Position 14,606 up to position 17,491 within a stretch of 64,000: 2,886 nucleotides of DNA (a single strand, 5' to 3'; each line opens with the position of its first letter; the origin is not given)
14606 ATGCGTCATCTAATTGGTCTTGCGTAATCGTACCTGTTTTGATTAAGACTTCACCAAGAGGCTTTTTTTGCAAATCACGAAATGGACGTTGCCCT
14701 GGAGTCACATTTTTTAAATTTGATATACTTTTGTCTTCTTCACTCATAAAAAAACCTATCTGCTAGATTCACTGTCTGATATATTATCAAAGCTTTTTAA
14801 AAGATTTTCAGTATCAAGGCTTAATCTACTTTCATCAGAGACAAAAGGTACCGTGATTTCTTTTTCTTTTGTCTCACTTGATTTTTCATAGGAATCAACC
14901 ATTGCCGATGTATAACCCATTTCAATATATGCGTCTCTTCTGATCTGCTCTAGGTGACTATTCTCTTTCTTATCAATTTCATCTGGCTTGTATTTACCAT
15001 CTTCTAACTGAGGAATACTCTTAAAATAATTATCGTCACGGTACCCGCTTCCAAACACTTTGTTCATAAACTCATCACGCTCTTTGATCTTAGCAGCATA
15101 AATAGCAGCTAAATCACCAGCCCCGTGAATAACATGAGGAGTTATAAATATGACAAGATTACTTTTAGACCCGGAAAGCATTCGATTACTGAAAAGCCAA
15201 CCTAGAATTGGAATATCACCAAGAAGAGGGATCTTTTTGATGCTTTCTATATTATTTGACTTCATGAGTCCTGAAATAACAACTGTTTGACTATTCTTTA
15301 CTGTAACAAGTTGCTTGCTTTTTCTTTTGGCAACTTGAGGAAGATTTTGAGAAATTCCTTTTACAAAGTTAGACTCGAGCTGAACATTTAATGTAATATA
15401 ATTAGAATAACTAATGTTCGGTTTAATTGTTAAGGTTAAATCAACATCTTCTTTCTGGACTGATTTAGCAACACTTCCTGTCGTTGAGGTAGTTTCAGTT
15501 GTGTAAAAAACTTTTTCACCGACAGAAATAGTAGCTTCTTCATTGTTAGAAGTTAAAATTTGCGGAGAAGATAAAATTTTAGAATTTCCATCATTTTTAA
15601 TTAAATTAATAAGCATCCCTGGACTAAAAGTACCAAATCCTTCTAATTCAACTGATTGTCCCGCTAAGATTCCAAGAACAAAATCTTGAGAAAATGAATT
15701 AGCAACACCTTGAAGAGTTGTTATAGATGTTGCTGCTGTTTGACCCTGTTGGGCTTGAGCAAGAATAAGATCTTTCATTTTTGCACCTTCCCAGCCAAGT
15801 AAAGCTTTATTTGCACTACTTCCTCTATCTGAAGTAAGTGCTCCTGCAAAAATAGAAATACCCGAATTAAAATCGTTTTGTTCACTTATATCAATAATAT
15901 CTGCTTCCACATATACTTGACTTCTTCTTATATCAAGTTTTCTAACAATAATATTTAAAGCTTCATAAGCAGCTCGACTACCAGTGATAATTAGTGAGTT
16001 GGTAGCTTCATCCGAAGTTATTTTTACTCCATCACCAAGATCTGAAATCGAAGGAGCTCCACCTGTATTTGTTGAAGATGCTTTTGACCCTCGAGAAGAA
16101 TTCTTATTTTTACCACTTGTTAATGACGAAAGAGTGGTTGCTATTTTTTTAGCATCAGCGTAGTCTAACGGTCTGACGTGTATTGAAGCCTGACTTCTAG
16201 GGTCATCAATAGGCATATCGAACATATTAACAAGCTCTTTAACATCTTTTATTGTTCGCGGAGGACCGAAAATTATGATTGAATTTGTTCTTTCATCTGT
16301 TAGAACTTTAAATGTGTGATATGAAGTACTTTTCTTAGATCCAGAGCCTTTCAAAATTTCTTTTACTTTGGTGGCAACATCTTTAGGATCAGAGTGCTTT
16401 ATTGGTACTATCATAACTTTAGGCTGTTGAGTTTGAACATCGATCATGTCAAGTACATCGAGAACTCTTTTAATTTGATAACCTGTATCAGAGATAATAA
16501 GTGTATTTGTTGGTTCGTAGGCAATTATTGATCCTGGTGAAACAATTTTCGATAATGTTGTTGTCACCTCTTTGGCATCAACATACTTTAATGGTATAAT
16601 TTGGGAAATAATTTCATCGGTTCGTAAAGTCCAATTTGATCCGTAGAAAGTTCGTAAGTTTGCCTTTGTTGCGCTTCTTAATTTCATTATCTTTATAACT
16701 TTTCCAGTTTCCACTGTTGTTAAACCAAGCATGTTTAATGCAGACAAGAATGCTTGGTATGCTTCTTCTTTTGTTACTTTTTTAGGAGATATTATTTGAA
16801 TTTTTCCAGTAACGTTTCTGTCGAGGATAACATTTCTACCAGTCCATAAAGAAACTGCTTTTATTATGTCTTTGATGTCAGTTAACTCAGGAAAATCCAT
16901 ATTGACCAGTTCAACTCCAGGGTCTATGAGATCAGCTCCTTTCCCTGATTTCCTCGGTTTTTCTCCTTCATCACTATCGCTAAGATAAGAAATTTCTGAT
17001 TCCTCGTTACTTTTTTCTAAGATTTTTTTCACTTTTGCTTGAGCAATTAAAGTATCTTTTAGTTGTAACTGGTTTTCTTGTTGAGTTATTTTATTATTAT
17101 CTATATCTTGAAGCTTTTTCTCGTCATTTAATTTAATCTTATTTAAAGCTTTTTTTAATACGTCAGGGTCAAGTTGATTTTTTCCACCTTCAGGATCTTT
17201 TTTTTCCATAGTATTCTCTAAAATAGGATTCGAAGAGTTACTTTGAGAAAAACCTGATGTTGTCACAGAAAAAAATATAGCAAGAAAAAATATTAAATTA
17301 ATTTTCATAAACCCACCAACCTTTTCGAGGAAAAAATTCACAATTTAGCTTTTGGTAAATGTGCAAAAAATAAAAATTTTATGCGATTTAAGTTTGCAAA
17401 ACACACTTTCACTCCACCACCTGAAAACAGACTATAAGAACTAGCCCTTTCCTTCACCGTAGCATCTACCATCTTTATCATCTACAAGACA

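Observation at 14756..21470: T2SS operon with two tandem GspC paralogs followed by two tandem secretin paralogs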

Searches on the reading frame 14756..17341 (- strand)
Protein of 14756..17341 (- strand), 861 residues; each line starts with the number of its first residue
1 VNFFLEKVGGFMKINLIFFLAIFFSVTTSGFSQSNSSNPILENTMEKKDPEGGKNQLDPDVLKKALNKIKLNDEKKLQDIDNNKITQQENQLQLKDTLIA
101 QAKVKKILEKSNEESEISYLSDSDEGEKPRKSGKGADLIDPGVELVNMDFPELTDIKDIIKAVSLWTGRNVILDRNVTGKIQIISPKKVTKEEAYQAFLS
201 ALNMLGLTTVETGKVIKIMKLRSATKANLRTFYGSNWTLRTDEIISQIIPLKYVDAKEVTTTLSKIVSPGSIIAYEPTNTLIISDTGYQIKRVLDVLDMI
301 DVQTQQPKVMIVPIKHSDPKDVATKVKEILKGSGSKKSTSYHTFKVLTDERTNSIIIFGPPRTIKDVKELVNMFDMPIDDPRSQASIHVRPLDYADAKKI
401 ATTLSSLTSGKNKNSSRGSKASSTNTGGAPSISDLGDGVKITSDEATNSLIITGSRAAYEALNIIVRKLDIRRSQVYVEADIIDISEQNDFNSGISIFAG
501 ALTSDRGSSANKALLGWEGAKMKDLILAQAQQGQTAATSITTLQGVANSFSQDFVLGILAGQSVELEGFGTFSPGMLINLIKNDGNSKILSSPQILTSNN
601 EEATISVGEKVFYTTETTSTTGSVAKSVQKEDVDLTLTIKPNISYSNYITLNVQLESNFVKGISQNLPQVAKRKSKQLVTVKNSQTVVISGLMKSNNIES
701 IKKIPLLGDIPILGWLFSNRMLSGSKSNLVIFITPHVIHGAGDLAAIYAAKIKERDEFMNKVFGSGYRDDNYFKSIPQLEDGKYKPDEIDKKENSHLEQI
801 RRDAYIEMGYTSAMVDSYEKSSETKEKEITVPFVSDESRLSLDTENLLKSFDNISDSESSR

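Call 4: search_protein_families(library=pfam, proteins=[window:14756-17341:-], max_evalue=0.01)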
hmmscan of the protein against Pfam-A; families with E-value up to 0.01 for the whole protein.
window:14756-17341:- (861 aa): 4 families
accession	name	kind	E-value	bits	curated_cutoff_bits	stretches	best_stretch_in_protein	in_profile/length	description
PF00263.26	Secretin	-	1.8e-43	148.5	27.5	1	581-738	2-168/169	Bacterial type II and III secretion system protein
PF03958.22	Secretin_N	-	5.6e-40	135.8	28.2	3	246-306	1-69/69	Bacterial type II/III secretion system short domain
PF21305.2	type_II_gspD_N0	-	1.1e-21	76.9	27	1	154-218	6-71/71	GspD-like, N0 domain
PF17985.6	SipA_VBS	-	0.0049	17.3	20.3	0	255-268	6-19/22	SipA vinculin binding site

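Call 5: search_protein_families(library=ncbifam, proteins=[window:14756-17341:-], max_evalue=0.01)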
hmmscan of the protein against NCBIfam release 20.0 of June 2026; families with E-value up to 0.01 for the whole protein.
window:14756-17341:- (861 aa): 8 families
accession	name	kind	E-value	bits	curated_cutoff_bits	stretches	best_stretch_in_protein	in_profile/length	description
TIGR02517.1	type_II_gspD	equivalog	6.3e-131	437.8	351.35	1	154-747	6-599/600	type II secretion system secretin GspD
TIGR02515.1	IV_pilus_PilQ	subfamily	4.6e-65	220.3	284.35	3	390-738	102-427/428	type IV pilus secretin PilQ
NF010083.0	PRK13568.1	equivalog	1e-36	126.6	554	3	584-739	262-418/419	DNA uptake porin HofQ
TIGR02519.1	pilus_MshL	equivalog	6.4e-34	117.3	250.2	1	444-738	4-290/290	pilus (MSHA type) biogenesis protein MshL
TIGR02516.1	type_III_yscC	equivalog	3.5e-32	111.6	238.45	1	341-739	101-462/463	type III secretion system outer membrane ring subunit SctC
NF007851.2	PRK10560.1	exception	6.1e-25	87.9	598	2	582-739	252-410/412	DNA uptake porin HofQ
NF011873.0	PRK15346.1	equivalog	6.4e-16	58.1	524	2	578-721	333-477/499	EscC/YscC/HrcC family type III secretion system outer membrane ring protein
NF042912.1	Amuc_1098_fam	equivalog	2.8e-15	55.5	750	1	667-743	725-801/805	Amuc_1098 family type IV pilus outer membrane protein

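Call 11: find_homologous_proteins(query=window:14756-17341:-)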
Query window:14756-17341:- (861 aa): 790 proteins with E <= 0.001 among 8000 candidates; the best 120 are listed.
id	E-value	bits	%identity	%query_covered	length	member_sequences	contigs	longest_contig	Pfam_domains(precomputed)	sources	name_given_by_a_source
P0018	8.0e-279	945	61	80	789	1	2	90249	PF21305.3,PF03958.23,PF00263.27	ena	-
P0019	1.8e-278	944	61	79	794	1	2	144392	PF21305.3,PF03958.23,PF00263.27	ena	-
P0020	3.2e-278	943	62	81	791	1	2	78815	PF21305.3,PF03958.23,PF00263.27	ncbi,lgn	ncbi:MAG: type II secretion system secretin GspD [Oligoflexales bacterium]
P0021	5.6e-277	939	62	79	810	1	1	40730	PF21305.3,PF03958.23,PF00263.27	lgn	-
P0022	6.7e-276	936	61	81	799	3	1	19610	PF21305.3,PF03958.23,PF00263.27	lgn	-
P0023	4.5e-273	926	61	79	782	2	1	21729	PF21305.3,PF03958.23,PF00263.27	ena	-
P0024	5.4e-272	923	60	83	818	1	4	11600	PF21305.3,PF03958.23,PF00263.27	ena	-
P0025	1.4e-269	915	61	80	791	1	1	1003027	PF21305.3,PF03958.23,PF00263.27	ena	-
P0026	3.4e-269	913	57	87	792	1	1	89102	PF21305.3,PF03958.23,PF00263.27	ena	-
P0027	5.7e-264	896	60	80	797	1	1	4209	PF21305.3,PF03958.23,PF00263.27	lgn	-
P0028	1.7e-263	895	56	86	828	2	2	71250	PF21305.3,PF03958.23,PF00263.27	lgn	-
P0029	1.9e-259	881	58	82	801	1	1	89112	PF21305.3,PF03958.23,PF00263.27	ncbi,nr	ncbi:MAG: type II secretion system secretin GspD [Deltaproteobacteria bacterium]|nr:type II secretio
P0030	2.6e-259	881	59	79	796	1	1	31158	PF21305.3,PF03958.23,PF00263.27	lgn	-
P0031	2.1e-258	878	57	81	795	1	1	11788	PF21305.3,PF03958.23,PF00263.27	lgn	-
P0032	1.2e-257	875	56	84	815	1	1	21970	PF21305.3,PF03958.23,PF00263.27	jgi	jgi:general secretion pathway protein D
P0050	3.1e-250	851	56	82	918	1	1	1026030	PF21305.3,PF03958.23,PF00263.27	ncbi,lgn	-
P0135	5.9e-238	810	53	81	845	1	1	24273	PF21305.3,PF03958.23,PF00263.27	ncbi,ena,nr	ncbi:MAG: type II secretion system secretin GspD [Zetaproteobacteria bacterium]|nr:type II secretion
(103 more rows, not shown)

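Call 13: find_encoding_contigs(protein=P0020, flank=10000, max_places=2)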
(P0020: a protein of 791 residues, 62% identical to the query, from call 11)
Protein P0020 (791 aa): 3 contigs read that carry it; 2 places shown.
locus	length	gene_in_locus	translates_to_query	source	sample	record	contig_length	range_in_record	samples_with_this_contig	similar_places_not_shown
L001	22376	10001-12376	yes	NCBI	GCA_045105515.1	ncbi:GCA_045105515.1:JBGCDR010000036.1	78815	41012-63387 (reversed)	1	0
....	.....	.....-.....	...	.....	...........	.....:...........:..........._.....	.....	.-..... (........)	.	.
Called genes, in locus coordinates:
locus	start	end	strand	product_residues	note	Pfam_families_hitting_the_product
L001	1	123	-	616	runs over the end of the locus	PF01807:Zn_ribbon_DnaG, PF08275:DNAG_N, PF01751:Toprim, PF13155:Toprim_2, PF13662:Toprim_4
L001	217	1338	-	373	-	-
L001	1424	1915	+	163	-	PF04461:YajQ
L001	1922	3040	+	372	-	PF01926:MMR_HSR1, PF02421:FeoB_N (weak), PF06071:YchF-GTPase_C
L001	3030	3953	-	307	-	-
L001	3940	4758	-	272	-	PF00378:ECH_1, PF16113:ECH_2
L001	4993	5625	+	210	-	PF13238:AAA_18, PF01202:SKI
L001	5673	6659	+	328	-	PF11356:T2SSC, PF13180:PDZ_2 (weak)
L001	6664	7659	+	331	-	PF11356:T2SSC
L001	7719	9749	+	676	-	PF21305:type_II_gspD_N0, PF03958:Secretin_N, PF00263:Secretin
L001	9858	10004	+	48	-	-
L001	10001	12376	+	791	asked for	PF21305:type_II_gspD_N0, PF03958:Secretin_N, PF00263:Secretin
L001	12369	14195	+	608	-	PF05157:MshEN, PF00437:T2SSE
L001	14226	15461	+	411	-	PF28597:T2SSF_N, PF00482:T2SSF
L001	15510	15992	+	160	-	PF07963:N_methyl (weak), PF08334:T2SSG, PF22434:PilW_C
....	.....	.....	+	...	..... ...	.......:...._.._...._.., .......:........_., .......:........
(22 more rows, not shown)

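Call 14: find_encoding_contigs(protein=P0019, flank=10000, max_places=2)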
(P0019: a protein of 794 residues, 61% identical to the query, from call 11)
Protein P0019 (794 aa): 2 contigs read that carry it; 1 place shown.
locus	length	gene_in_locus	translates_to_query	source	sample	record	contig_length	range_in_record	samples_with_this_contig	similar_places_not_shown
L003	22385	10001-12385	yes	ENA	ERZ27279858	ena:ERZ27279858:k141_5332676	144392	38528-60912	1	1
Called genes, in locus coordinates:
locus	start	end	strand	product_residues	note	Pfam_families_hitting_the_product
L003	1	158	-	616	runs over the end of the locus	PF01807:Zn_ribbon_DnaG, PF08275:DNAG_N, PF01751:Toprim, PF13155:Toprim_2, PF13662:Toprim_4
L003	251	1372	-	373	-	-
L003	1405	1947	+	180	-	PF04461:YajQ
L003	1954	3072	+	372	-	PF01926:MMR_HSR1, PF02421:FeoB_N (weak), PF06071:YchF-GTPase_C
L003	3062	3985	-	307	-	-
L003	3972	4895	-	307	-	PF00378:ECH_1, PF16113:ECH_2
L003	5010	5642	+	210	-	PF13238:AAA_18, PF01202:SKI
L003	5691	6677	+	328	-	PF11356:T2SSC, PF13180:PDZ_2 (weak)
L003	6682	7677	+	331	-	PF11356:T2SSC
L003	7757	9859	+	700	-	PF21305:type_II_gspD_N0, PF03958:Secretin_N, PF00263:Secretin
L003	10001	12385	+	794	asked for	PF21305:type_II_gspD_N0, PF03958:Secretin_N, PF00263:Secretin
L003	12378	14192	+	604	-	PF05157:MshEN, PF00437:T2SSE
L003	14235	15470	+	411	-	PF28597:T2SSF_N, PF00482:T2SSF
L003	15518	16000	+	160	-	PF07963:N_methyl (weak), PF08334:T2SSG, PF22434:PilW_C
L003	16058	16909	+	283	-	-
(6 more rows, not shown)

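Call 16: find_encoding_contigs(protein=P0050, flank=10000, max_places=1)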
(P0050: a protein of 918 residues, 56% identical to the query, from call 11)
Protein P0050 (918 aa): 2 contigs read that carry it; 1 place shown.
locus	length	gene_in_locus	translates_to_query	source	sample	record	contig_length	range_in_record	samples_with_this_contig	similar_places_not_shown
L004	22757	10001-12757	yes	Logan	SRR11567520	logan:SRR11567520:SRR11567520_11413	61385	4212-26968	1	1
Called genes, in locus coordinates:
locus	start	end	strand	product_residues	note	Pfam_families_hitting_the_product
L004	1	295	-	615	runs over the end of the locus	PF01807:Zn_ribbon_DnaG, PF08275:DNAG_N, PF01751:Toprim, PF13662:Toprim_4, PF13155:Toprim_2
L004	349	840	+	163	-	PF04461:YajQ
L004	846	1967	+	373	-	PF01926:MMR_HSR1, PF02421:FeoB_N (weak), PF06071:YchF-GTPase_C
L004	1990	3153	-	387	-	-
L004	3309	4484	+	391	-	PF25390:WD40_RLD, PF13540:RCC1_2 (weak), PF25390:WD40_RLD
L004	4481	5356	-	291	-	-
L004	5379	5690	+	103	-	PF01202:SKI (weak)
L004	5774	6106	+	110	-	-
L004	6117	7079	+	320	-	PF11356:T2SSC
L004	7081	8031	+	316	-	PF11356:T2SSC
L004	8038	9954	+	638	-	PF21305:type_II_gspD_N0, PF03958:Secretin_N, PF00263:Secretin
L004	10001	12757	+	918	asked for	PF21305:type_II_gspD_N0, PF03958:Secretin_N, PF00263:Secretin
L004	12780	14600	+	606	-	PF05157:MshEN, PF00437:T2SSE, PF25199:nSTAND_NTPase5 (weak)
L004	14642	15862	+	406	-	PF28597:T2SSF_N, PF00482:T2SSF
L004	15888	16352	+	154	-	PF07963:N_methyl (weak), PF08334:T2SSG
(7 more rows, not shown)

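Call 17: find_encoding_contigs(protein=P0135, flank=10000, max_places=1)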
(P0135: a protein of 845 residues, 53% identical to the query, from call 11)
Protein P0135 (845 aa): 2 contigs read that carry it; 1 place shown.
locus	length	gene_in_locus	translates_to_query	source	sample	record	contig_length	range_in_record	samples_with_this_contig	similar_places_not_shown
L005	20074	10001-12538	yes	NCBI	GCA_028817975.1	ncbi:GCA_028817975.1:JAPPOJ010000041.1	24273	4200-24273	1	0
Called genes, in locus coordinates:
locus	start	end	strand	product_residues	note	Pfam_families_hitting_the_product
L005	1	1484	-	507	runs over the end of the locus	-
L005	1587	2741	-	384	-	-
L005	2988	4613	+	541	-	-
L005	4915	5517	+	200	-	PF13238:AAA_18, PF01202:SKI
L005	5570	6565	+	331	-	PF11356:T2SSC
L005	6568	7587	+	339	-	PF11356:T2SSC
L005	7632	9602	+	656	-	PF21305:type_II_gspD_N0, PF03958:Secretin_N, PF00263:Secretin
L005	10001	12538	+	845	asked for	PF21305:type_II_gspD_N0, PF03958:Secretin_N, PF00263:Secretin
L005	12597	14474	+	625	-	PF05157:MshEN, PF00437:T2SSE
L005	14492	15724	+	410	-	PF28597:T2SSF_N, PF00482:T2SSF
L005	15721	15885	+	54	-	-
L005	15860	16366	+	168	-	PF07963:N_methyl (weak), PF08334:T2SSG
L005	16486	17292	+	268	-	-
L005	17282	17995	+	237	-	-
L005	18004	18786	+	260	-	PF11612:T2SSJ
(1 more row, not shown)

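Call 20: find_related_loci(query=A1, collection=genome_contigs, flank=10000)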
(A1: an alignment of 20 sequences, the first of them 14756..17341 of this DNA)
Query A1 (861 aa) in genome_contigs; peptide patterns used: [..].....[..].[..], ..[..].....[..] (x = any residue, [..] = any of these).
167 stretches matched a pattern; 126 encode a relative of the query (tblastn E <= 1e-3); the best 80 are kept; 80 distinct loci.
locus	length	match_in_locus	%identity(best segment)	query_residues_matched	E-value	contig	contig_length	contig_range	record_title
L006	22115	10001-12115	62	134-832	0e+0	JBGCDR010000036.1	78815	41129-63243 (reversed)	MAG: Oligoflexales bacterium isolate SGMAG-68 contig36, whole genome shotgun sequence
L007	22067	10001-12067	61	129-810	0e+0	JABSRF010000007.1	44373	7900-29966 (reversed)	MAG: Oligoflexales bacterium isolate DT_79 DT-Oligoflexales-1_scaffold_7, whole genome shotgun sequence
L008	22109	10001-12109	58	134-838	0e+0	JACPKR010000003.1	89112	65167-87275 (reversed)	MAG: Deltaproteobacteria bacterium isolate NC_groundwater_500_Ag_S-0.1um_48_30 S35_SO-1_scaffold_41450, whole genome sho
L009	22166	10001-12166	57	108-833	0e+0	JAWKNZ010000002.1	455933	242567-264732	MAG: Bdellovibrionota bacterium isolate ABC2.93 ABC2.93.fa-2, whole genome shotgun sequence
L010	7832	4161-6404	55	59-791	0e+0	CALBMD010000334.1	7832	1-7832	MAG TPA_asm: uncultured proteobacterium isolate SRR6231156_bin.83_CONCOCT_v1.1_MAG genome assembly, contig: ERZ650269.15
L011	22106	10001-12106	56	130-832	0e+0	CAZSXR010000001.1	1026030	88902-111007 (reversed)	MAG TPA_asm: uncultured Pseudobdellovibrionaceae bacterium isolate SRP257259_co1_239 genome assembly, contig: NODE_2_len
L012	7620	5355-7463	56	133-826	0e+0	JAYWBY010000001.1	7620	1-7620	MAG: Pseudomonadota bacterium isolate GL94_DN_concoct_230 GL94_DN_concoct_230_0, whole genome shotgun sequence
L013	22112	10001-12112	56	134-833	0e+0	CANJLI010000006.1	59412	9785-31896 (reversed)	MAG: Deltaproteobacteria bacterium isolate RH-23may17-178 genome assembly, contig: RH-23may17-C3612, whole genome shotgu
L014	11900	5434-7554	56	134-832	0e+0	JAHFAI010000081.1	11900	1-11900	MAG: Deltaproteobacteria bacterium isolate nzgw171 NODE_7621_length_11901_cov_4.608489, whole genome shotgun sequence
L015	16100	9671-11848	55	98-809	0e+0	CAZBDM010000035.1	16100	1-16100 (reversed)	MAG TPA_asm: uncultured Oligoflexales bacterium isolate SRP141376_co5_374 genome assembly, contig: NODE_8847_length_1610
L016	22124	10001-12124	56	134-833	0e+0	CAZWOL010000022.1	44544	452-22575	MAG TPA_asm: uncultured Pseudobdellovibrionaceae bacterium isolate SRP285395_co2_440 genome assembly, contig: NODE_1217_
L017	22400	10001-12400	51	23-837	0e+0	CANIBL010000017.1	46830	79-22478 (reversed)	MAG: Deltaproteobacteria bacterium isolate RE-9nov16-152 genome assembly, contig: RE-9nov16-C1142, whole genome shotgun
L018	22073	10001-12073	57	131-809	0e+0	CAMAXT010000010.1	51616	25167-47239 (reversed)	MAG: Pseudobacteriovorax antillogorgiicola isolate MH-08apr19-170 genome assembly, contig: MH-08apr19-C1442, whole genom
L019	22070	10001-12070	57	134-805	0e+0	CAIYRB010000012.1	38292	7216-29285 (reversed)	MAG: uncultured proteobacterium isolate Umea_bin-10125 genome assembly, contig: bin-10125:012/212, whole genome shotgun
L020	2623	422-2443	57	134-804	0e+0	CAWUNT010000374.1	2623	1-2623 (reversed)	MAG: uncultured bacterium isolate SRR1522973_binner13_6_1705335406 genome assembly, contig: ERZ11849543.32660, whole gen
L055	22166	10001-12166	50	135-854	0e+0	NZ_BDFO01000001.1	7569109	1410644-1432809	Oligoflexus tunisiensis strain Shr3, whole genome shotgun sequence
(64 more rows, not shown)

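Call 44: search_solved_structures(query=window:14756-17341:-, max_evalue=0.00001)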
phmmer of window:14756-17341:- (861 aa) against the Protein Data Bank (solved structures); distinct sequences matched with E-value up to 0.00001: 28.
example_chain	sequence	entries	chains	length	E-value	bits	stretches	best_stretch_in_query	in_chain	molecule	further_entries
5wq8_A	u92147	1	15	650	7.6e-62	212.8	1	154-747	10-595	Type II secretion system protein D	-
5wq9_A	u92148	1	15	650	5.3e-61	210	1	154-747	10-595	Type II secretion system protein D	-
5wq7_A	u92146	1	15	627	7e-60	206.3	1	154-741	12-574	Putative type II secretion system protein D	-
5zdh_A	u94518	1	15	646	2.2e-58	201.4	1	154-740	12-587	Type II secretion system protein D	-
5wln_G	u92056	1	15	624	2.9e-56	194.4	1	154-752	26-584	Type II secretion system protein D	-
6i1x_A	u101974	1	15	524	1.8e-53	185.1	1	242-752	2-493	Type II secretion system protein D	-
6i1y_A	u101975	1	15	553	2.3e-51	178.2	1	242-790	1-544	General secretion pathway protein GspD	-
6hcg_A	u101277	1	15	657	1.7e-49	172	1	153-741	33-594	Type II secretion system protein D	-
9k8v_A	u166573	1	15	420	1.3e-35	126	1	428-751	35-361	General secretion pathway protein D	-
5w68_A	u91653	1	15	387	1.5e-33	119.2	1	437-740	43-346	Putative type II secretion protein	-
4av2_A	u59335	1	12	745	1.7e-25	92.6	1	438-743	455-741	TYPE IV PILUS BIOGENESIS AND COMPETENCE PROTEIN PILQ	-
9sh1_A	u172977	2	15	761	8.9e-25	90.2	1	438-738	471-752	Type IV pilus biogenesis and competence protein PilQ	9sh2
9x0w_A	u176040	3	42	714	2.5e-24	88.8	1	424-740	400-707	Fimbrial assembly protein PilQ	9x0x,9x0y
6ve2_A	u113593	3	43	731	2.7e-24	88.7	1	424-740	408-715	Fimbrial assembly protein PilQ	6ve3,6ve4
6w6m_A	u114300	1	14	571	2e-21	79.1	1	397-738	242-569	Type IV pilus secretin PilQ family protein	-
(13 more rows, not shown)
